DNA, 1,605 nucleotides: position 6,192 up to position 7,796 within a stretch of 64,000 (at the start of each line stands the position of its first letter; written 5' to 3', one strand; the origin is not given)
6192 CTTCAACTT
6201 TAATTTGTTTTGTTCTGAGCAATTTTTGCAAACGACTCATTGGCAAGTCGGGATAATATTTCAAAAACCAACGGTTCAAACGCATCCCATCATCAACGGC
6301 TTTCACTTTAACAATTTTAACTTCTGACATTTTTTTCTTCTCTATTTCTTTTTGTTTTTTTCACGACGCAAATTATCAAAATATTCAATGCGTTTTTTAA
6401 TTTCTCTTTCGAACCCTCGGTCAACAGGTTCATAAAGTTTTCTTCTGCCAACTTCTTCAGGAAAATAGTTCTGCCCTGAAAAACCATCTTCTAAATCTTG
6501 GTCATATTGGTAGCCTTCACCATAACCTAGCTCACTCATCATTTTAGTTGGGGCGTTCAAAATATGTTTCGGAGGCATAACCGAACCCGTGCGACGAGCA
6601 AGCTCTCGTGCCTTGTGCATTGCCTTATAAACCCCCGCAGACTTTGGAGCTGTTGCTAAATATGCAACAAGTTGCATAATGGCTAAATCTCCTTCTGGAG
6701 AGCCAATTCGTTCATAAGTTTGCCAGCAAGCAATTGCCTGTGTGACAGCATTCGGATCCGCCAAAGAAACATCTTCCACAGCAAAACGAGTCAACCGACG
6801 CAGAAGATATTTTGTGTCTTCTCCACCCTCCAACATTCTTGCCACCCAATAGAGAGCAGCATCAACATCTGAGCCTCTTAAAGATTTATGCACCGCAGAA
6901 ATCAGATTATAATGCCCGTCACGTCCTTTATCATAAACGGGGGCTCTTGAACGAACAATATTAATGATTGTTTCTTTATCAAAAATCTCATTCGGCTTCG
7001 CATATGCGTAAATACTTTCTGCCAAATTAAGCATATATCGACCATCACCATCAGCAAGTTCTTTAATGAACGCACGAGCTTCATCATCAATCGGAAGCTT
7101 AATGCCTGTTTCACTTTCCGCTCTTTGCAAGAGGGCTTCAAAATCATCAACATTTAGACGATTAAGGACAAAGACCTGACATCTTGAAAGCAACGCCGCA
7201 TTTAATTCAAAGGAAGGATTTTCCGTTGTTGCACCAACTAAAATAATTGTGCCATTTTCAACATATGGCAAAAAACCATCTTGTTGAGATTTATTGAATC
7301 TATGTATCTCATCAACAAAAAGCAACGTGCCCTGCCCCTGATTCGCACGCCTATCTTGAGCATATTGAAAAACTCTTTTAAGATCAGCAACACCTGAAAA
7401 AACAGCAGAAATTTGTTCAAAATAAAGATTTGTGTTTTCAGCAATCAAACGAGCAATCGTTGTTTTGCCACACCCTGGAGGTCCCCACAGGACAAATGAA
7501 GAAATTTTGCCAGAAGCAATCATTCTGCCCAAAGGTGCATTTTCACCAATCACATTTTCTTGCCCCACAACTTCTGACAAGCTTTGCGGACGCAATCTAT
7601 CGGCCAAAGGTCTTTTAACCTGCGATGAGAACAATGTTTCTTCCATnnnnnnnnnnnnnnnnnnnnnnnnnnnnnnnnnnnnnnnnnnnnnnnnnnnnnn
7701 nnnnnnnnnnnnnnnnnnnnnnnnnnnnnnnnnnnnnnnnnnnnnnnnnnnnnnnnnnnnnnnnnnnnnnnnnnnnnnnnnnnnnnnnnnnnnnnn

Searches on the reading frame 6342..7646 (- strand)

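Call 6: search_protein_families(library=pfam, proteins=[window:6342-7646:-], max_evalue=0.001)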
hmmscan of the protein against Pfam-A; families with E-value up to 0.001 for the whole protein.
window:6342-7646:- (434 aa): 13 families
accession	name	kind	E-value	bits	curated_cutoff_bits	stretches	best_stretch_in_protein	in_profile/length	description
PF12002.13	MgsA_C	-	6.1e-62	208.9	27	1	258-422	1-165/167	MgsA AAA+ ATPase C terminal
PF16193.11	AAA_assoc_2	-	1.7e-19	70.3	34.3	1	183-257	4-81/81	AAA C-terminal domain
PF00004.35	AAA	-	2.9e-15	57.3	21.2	1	52-161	2-128/131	ATPase family associated with various cellular activities (AAA)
PF05496.18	RuvB_N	-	1.7e-11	44.6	27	1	18-143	1-123/159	Holliday junction DNA helicase RuvB P-loop domain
PF07728.20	AAA_5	-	1.7e-06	28.5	22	1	51-142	2-103/139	AAA domain (dynein-related subfamily)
PF13173.12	AAA_14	-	1.3e-05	25.6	27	1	51-169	5-128/129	AAA domain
PF13191.12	AAA_16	-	1.8e-05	25.7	32.6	0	26-71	2-47/167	AAA ATPase domain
PF14532.12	Sigma54_activ_2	-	5.8e-05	23.8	25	1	52-132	25-96/138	Sigma-54 interaction domain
PF00158.32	Sigma54_activat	-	8.1e-05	22.8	20.2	0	102-143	90-131/168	Sigma-54 interaction domain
PF13401.12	AAA_22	-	0.00024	21.8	27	0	50-73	7-30/130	AAA domain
PF01078.27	Mg_chelatase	-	0.00055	19.8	20.3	0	42-68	16-42/207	Magnesium chelatase, subunit ChlI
PF13238.12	AAA_18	-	0.00065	20.6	29.4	0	53-102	3-52/128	AAA domain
PF13245.12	AAA_19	-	0.00076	20.1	25.1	0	51-75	14-38/134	AAA domain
